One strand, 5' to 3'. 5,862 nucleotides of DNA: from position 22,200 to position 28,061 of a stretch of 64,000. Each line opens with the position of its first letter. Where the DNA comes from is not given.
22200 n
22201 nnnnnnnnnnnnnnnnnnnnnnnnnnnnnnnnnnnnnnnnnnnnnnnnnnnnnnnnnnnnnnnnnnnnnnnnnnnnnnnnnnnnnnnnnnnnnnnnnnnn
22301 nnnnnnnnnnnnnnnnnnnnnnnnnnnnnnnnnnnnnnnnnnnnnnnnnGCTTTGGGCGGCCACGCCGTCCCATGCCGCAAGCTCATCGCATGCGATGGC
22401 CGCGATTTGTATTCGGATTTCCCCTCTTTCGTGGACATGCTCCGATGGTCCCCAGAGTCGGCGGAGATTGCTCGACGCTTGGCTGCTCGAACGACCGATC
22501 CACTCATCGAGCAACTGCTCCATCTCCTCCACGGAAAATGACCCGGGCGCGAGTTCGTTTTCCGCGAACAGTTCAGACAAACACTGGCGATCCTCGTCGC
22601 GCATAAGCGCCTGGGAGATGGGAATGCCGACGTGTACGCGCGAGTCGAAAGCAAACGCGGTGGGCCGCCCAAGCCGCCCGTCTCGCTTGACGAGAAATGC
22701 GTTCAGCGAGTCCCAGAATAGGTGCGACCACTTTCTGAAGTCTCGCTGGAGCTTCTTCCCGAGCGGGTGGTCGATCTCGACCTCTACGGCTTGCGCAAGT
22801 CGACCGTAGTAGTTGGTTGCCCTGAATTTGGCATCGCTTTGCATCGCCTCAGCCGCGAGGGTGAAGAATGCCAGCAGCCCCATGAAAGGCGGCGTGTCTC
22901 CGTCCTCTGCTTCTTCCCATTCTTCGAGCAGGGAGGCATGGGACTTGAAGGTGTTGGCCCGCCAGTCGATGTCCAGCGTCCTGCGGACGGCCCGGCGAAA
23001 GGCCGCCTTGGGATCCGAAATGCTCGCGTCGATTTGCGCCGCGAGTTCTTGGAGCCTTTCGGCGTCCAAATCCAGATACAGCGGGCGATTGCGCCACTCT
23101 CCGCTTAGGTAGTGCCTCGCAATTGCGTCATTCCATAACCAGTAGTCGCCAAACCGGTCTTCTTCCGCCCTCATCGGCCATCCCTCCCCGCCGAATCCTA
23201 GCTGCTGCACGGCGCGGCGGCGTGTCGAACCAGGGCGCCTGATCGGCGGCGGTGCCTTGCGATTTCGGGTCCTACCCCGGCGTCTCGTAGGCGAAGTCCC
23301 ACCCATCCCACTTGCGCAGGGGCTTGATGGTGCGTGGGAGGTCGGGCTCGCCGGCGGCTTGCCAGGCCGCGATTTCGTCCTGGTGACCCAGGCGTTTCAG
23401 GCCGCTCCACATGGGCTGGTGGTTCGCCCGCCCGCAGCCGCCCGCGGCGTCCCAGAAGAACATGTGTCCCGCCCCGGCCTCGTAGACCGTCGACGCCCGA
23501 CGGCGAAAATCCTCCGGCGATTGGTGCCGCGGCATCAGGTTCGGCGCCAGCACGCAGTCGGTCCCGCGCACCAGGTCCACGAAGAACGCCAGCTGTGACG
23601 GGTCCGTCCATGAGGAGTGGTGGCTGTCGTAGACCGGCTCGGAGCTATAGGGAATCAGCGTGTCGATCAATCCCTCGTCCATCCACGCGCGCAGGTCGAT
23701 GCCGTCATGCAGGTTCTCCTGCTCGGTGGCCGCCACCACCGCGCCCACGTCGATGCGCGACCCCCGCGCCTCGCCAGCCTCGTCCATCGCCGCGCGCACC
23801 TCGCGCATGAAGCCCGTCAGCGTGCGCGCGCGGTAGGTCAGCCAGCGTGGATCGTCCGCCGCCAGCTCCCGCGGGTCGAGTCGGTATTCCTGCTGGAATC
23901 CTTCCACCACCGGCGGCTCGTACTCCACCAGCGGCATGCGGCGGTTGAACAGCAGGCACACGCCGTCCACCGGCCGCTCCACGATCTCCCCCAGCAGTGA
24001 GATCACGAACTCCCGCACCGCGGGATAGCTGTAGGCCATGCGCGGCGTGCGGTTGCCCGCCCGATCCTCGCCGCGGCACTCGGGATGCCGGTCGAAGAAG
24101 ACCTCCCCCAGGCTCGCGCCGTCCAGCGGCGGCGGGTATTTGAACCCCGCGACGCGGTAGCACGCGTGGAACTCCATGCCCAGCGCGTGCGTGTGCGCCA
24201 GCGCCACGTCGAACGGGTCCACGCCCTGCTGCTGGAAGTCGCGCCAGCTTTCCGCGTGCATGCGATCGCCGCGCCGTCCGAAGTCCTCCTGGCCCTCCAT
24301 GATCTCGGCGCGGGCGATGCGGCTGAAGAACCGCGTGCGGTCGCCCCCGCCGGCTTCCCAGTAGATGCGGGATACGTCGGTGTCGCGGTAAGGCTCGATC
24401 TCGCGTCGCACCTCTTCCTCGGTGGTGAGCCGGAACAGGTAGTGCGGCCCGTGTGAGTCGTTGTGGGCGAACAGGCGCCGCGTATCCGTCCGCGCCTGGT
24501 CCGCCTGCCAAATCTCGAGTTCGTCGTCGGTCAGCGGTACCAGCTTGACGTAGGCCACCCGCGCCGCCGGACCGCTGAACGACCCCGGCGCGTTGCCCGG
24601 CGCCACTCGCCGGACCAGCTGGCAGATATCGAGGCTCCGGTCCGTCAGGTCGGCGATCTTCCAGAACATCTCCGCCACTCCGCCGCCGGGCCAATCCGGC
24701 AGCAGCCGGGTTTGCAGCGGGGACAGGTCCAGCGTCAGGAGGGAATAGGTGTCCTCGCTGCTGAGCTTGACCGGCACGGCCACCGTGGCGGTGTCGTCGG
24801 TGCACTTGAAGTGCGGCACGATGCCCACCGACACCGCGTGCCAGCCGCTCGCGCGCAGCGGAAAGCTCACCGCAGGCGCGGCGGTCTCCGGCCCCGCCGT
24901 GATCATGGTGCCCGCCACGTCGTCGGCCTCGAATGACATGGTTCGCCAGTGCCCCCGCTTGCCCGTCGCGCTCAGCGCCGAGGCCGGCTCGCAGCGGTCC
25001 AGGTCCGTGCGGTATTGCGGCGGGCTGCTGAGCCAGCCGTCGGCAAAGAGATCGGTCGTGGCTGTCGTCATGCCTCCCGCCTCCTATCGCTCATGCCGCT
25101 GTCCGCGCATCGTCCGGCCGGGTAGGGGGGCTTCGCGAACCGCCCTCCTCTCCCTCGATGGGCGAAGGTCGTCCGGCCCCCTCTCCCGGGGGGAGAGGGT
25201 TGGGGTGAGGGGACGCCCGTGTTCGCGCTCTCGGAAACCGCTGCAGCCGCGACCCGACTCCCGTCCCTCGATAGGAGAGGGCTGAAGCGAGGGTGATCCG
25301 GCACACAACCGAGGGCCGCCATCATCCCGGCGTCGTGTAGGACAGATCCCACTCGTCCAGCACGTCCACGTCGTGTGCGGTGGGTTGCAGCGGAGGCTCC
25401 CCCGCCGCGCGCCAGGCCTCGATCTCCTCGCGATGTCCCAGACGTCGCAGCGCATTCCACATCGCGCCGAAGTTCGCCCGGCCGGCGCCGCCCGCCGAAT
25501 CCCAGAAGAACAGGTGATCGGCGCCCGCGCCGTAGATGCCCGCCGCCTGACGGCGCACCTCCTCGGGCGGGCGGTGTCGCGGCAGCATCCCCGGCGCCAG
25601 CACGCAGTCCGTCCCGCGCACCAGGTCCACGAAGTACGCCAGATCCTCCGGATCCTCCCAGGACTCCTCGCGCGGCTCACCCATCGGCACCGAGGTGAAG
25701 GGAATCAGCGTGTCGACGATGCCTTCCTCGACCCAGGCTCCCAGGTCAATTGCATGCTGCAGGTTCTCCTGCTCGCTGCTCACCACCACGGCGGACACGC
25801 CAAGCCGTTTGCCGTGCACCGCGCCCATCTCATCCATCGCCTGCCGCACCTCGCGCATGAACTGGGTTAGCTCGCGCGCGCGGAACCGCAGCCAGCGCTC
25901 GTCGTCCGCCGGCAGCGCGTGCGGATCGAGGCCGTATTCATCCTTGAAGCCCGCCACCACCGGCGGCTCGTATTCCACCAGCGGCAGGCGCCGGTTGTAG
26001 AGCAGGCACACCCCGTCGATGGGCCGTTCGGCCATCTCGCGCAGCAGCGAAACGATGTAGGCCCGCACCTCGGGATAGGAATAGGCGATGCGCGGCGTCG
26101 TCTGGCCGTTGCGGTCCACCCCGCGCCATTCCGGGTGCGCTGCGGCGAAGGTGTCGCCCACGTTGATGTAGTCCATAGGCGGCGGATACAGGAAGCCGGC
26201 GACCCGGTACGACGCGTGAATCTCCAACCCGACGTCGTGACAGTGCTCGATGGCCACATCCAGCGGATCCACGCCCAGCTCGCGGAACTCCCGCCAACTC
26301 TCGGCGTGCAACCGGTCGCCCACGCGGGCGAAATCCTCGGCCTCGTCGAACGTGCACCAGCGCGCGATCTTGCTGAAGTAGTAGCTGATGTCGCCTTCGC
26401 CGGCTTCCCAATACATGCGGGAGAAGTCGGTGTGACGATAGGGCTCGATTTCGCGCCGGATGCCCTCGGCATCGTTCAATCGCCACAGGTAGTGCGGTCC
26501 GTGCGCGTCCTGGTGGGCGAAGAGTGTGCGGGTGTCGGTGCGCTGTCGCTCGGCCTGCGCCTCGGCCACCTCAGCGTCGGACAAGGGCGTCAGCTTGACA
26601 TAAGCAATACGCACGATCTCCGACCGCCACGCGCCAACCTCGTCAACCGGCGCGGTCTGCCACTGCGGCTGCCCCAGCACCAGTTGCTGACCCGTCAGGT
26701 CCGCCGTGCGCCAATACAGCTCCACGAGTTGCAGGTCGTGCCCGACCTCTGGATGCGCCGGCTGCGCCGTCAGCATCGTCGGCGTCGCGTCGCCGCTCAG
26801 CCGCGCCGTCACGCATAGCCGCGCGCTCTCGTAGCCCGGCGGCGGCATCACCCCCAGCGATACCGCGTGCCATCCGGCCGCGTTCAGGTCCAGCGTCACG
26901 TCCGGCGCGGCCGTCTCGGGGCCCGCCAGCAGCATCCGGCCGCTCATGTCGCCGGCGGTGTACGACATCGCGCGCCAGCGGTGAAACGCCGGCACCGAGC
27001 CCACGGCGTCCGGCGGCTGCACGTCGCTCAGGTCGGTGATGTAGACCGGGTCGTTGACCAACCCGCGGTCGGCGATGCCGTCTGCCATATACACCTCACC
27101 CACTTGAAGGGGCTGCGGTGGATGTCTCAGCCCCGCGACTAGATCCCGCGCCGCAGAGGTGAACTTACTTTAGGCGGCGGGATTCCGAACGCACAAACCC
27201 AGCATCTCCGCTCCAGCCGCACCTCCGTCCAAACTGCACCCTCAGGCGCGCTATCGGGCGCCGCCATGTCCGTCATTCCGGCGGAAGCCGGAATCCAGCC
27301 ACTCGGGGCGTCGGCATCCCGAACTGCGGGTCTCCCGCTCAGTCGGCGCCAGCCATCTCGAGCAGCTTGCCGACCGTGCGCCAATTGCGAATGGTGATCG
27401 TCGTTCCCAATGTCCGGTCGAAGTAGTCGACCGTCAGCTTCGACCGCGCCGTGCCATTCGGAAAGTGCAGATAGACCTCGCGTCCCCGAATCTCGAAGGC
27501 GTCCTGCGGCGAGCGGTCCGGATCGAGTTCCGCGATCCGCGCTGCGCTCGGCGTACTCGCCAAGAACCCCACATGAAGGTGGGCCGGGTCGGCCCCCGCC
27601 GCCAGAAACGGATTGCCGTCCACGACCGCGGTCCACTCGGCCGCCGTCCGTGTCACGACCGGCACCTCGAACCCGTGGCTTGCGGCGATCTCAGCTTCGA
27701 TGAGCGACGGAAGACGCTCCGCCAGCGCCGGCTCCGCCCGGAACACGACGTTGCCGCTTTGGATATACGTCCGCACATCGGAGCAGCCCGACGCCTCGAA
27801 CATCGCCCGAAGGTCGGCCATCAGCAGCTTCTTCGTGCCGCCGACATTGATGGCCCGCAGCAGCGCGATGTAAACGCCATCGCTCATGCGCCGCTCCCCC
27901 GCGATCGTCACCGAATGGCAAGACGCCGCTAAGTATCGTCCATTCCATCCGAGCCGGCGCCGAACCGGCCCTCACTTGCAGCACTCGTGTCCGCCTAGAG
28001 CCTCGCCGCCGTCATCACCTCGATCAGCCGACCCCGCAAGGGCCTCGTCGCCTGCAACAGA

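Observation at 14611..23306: Two-gene operon: ~1045 aa domain-less protein plus 1820 aa DEXH helicase with DUF1998-like Cys cluster (Druantia type III-like, or a new helicase-based defense system)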

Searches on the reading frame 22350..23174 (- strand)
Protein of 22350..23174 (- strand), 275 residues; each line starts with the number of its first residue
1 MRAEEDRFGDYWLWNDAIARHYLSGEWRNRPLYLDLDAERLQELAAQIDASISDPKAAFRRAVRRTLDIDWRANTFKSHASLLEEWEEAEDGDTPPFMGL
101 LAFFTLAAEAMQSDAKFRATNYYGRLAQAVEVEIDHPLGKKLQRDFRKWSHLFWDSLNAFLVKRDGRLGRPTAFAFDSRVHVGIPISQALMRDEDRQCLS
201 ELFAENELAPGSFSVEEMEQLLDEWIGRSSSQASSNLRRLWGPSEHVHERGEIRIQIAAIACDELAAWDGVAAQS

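Call 96: predict_structure(alignment_id=A3)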
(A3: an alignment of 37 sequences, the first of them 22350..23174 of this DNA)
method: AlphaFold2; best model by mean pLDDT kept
length: 275 residues; sequences in the alignment: 37
mean_pLDDT: 92.2   pTM: 0.90
mean pLDDT of the five models: 92.2, 91.2, 91.2, 90.8, 90.6
residues with pLDDT >= 90: 221; 70-90: 46; 50-70: 8; < 50: 0
segments of 3 or more residues with pLDDT < 50: none
pLDDT, mean of each block of 10 residues (from residue 1): 85 98 95 94 98 98 97 95 94 90 96 84 95 96 95 95 95 73 85 94 95 96 94 93 83 93 95 72
secondary structure, 60 per line:
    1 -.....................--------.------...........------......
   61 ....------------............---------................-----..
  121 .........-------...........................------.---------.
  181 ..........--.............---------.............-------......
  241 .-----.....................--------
elements in order: H2-22 H38-48 H55-64 H77-88 H98-113 H119-129 H137-163 H180-190 H193-205 H215-227 H235-241 H247-267

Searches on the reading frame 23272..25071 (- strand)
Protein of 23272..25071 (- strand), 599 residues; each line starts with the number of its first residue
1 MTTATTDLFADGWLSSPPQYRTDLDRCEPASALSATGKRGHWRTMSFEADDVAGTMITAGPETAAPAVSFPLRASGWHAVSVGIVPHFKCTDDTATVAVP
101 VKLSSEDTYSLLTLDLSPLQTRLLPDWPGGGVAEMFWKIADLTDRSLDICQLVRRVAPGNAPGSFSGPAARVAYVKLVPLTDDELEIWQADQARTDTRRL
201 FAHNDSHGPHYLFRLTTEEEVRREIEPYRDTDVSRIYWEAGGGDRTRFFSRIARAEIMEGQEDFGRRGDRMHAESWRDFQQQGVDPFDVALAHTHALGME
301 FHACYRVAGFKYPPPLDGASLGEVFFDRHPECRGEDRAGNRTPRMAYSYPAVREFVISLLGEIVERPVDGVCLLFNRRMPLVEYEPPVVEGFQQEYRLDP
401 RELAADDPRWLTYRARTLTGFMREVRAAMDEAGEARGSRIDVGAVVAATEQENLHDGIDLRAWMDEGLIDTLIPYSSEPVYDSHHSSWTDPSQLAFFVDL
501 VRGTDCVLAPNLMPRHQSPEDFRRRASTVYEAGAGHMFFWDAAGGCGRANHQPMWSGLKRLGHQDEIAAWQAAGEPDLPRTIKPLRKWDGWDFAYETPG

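Call 9: search_protein_families(library=pfam, proteins=[window:23272-25071:-], max_evalue=0.01)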
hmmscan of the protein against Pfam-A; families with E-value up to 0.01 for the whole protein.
window:23272-25071:- (599 aa): 1 family
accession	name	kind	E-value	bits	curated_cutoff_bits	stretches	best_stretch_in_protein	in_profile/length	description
PF02638.21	GHL10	-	2.4e-08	33.9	27.9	1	278-475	63-259/311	Glycosyl hydrolase-like 10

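Call 10: search_protein_families(library=padloc, proteins=[window:23272-25071:-], max_evalue=0.01)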
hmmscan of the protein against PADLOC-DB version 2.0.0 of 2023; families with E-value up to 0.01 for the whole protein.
window:23272-25071:- (599 aa): 0 families

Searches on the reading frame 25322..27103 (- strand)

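Call 9: search_protein_families(library=pfam, proteins=[window:25322-27103:-], max_evalue=0.01)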
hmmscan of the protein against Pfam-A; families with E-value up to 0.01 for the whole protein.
window:25322-27103:- (593 aa): 1 family
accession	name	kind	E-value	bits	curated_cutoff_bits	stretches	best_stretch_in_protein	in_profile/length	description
PF02638.21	GHL10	-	4e-12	46.3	27.9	1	269-468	60-258/311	Glycosyl hydrolase-like 10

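Call 10: search_protein_families(library=padloc, proteins=[window:25322-27103:-], max_evalue=0.01)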
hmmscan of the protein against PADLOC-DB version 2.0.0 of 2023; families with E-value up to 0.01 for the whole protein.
window:25322-27103:- (593 aa): 0 families

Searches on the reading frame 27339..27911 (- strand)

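Call 9: search_protein_families(library=pfam, proteins=[window:27339-27911:-], max_evalue=0.01)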
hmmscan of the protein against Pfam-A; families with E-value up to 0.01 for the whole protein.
window:27339-27911:- (190 aa): 1 family
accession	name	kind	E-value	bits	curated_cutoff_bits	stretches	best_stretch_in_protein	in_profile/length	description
PF08002.16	DUF1697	-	4.4e-44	150.6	24.4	1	14-147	4-137/137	Protein of unknown function (DUF1697)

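Call 10: search_protein_families(library=padloc, proteins=[window:27339-27911:-], max_evalue=0.01)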
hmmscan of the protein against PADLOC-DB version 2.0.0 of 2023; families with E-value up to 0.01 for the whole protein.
window:27339-27911:- (190 aa): 0 families
